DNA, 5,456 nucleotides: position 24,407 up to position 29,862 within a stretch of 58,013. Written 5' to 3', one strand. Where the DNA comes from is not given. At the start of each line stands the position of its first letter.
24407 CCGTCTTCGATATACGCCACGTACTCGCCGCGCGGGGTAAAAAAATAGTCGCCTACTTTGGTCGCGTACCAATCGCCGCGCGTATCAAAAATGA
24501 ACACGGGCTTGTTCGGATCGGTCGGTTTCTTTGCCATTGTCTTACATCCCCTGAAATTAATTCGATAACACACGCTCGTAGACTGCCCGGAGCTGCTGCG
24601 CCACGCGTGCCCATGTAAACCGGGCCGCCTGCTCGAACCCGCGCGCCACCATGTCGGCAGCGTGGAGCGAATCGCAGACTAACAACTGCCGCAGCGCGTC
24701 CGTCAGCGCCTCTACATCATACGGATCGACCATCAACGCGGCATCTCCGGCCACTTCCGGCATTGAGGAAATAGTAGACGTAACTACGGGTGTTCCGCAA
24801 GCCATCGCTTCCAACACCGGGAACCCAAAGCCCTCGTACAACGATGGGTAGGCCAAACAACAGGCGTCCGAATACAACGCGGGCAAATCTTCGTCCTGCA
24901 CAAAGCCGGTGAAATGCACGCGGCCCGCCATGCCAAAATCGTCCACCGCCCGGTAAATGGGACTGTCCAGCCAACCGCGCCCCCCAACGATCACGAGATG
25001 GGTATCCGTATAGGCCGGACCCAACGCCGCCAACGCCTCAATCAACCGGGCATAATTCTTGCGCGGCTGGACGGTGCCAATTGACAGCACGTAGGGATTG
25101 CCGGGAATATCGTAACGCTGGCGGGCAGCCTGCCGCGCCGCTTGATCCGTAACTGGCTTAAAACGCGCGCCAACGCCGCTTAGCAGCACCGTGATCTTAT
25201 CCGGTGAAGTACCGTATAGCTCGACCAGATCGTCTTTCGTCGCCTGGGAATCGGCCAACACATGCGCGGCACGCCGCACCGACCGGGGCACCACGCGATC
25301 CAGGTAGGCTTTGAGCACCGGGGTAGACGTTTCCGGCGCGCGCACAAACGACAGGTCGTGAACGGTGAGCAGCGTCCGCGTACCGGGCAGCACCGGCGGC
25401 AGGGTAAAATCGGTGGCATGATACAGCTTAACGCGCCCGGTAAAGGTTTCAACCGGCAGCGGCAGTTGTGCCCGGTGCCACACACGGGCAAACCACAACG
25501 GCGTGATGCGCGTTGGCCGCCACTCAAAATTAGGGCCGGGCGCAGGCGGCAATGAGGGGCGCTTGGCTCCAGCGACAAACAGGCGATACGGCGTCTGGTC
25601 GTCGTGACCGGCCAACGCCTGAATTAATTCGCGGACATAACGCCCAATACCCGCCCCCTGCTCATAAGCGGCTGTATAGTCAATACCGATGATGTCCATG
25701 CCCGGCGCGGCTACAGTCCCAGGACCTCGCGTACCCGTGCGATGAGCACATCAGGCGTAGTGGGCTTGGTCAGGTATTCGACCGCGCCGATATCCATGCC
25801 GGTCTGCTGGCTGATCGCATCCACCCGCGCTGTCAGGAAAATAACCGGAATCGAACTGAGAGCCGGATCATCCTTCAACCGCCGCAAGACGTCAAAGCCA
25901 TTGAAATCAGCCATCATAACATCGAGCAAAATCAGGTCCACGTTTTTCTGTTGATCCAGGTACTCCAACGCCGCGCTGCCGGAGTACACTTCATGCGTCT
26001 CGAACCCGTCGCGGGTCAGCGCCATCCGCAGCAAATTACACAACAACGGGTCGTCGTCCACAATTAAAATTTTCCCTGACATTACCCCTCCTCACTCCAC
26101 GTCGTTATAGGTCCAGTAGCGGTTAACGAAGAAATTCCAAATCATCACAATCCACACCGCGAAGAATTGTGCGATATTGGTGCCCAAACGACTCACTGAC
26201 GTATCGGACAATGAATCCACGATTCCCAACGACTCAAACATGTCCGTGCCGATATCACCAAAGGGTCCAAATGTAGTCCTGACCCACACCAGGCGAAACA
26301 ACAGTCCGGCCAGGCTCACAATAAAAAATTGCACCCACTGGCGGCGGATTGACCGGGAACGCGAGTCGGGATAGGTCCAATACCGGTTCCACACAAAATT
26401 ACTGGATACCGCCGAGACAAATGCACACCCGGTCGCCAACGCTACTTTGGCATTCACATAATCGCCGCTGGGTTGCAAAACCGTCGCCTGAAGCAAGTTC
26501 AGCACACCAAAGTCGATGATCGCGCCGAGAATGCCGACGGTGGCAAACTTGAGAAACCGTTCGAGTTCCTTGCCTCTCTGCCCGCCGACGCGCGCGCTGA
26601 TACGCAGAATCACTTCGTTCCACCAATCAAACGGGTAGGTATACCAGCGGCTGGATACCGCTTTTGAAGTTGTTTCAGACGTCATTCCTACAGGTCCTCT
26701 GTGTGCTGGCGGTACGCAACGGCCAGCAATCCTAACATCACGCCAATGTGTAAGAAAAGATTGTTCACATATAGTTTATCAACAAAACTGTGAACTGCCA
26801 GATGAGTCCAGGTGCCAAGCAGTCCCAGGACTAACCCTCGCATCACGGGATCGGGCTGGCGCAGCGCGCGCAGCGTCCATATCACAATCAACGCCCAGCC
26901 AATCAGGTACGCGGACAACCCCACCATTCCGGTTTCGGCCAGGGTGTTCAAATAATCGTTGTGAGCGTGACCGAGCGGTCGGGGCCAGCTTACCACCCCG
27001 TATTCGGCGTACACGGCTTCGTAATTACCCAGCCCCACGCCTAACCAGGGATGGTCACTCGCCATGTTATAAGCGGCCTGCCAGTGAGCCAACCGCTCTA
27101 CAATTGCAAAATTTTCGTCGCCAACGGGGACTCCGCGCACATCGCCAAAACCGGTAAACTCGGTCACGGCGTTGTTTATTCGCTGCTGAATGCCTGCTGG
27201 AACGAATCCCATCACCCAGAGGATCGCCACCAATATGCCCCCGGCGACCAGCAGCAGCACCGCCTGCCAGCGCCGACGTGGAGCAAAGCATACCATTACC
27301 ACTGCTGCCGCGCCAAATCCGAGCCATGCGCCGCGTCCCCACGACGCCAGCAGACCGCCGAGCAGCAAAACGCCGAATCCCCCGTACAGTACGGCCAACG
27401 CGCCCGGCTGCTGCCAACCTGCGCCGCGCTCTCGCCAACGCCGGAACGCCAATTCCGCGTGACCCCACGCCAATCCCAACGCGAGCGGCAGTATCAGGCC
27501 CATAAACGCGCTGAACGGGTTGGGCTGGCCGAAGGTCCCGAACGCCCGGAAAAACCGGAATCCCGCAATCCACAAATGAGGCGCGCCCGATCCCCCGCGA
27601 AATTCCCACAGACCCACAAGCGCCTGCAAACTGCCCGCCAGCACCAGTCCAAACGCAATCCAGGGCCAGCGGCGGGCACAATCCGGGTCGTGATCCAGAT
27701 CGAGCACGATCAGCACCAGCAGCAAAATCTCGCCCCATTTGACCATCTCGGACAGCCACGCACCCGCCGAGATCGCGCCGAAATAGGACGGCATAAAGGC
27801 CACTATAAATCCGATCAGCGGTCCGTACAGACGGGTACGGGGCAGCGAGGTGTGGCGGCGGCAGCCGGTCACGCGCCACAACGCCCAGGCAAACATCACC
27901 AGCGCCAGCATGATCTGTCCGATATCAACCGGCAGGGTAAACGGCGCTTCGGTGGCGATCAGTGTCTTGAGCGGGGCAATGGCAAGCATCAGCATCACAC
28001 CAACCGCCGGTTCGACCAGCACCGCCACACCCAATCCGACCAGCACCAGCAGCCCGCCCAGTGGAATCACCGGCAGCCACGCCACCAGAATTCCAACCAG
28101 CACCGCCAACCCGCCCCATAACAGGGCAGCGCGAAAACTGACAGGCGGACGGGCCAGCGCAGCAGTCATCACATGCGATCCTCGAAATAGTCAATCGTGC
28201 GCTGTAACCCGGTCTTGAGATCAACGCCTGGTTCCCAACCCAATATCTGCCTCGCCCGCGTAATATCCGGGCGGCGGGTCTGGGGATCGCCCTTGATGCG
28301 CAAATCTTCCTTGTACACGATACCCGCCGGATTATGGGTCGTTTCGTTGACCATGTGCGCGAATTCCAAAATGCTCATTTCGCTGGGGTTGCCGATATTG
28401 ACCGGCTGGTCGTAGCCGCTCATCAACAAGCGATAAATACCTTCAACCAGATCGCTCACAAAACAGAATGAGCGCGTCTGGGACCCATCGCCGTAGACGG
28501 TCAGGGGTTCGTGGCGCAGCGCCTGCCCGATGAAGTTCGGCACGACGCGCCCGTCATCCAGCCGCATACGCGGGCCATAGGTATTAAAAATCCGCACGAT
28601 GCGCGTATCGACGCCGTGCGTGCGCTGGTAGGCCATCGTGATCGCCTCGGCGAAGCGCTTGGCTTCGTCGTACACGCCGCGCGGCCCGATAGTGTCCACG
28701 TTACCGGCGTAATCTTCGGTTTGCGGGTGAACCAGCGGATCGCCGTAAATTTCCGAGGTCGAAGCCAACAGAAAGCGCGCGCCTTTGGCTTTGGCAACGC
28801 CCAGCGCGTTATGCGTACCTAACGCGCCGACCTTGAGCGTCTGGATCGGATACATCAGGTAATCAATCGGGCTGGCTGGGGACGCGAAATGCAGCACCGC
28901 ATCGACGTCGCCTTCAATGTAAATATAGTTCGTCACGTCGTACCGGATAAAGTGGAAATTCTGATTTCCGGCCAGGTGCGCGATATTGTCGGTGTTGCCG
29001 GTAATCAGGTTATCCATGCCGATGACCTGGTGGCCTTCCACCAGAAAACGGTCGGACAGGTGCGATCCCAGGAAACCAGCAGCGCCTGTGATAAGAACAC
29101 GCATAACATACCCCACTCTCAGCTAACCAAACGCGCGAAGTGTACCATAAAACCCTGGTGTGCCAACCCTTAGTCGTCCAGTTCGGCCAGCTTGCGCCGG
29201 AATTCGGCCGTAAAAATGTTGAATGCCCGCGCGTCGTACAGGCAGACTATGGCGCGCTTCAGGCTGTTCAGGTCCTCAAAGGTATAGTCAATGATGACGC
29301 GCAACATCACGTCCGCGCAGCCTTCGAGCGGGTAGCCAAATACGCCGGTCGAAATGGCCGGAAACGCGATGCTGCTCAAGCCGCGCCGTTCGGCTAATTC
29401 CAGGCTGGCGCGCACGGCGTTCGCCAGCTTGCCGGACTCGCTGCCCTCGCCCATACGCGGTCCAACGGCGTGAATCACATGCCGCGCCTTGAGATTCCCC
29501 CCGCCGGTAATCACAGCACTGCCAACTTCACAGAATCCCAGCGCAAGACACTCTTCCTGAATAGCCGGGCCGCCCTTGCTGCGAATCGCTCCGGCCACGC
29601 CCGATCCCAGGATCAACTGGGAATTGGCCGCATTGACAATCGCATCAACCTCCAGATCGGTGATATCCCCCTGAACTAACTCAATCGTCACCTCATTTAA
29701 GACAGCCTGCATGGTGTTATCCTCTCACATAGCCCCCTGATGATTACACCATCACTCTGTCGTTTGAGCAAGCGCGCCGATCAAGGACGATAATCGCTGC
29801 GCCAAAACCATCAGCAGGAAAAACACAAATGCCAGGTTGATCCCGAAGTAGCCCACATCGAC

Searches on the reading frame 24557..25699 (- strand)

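Call 28: search_protein_families(library=pfam, proteins=[window:24557-25699:-], max_evalue=0.0001)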
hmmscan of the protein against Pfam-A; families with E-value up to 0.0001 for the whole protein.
window:24557-25699:- (380 aa): 6 families
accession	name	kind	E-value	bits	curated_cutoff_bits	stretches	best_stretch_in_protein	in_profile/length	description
PF00534.26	Glycos_transf_1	-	3e-35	121.7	26.4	1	191-345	4-160/172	Glycosyl transferases group 1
PF13692.12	Glyco_trans_1_4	-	1.2e-31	110.3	27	1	202-340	2-140/142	Glycosyl transferases group 1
PF13439.12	Glyco_transf_4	-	2.3e-12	47.7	28.5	1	17-176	3-166/170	Glycosyltransferase Family 4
PF13524.12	Glyco_trans_1_2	-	1.4e-09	38.5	25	1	217-371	3-143/144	Glycosyl transferase-like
PF13579.12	Glyco_trans_4_4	-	3.2e-09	37.8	29.7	1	17-172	2-155/158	Glycosyl transferase 4-like domain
PF20706.3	GT4-conflict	-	3.5e-09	36.6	26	1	179-370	176-385/385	Family 4 Glycosyltransferase in conflict systems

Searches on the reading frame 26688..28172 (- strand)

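Call 28: search_protein_families(library=pfam, proteins=[window:26688-28172:-], max_evalue=0.0001)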
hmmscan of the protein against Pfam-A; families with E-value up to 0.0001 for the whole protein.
window:26688-28172:- (494 aa): 1 family
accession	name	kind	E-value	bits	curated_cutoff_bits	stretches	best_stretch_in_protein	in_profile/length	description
PF04932.20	Wzy_C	-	1.4e-25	90.2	31.7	1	268-423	4-149/149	O-Antigen ligase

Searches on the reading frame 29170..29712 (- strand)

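Call 28: search_protein_families(library=pfam, proteins=[window:29170-29712:-], max_evalue=0.0001)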
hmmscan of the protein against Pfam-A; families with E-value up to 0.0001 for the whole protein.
window:29170-29712:- (180 aa): 1 family
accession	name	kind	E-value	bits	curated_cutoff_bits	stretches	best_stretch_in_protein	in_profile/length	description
PF01661.27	Macro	-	8.7e-39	132.6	22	1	26-136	1-118/118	Macro domain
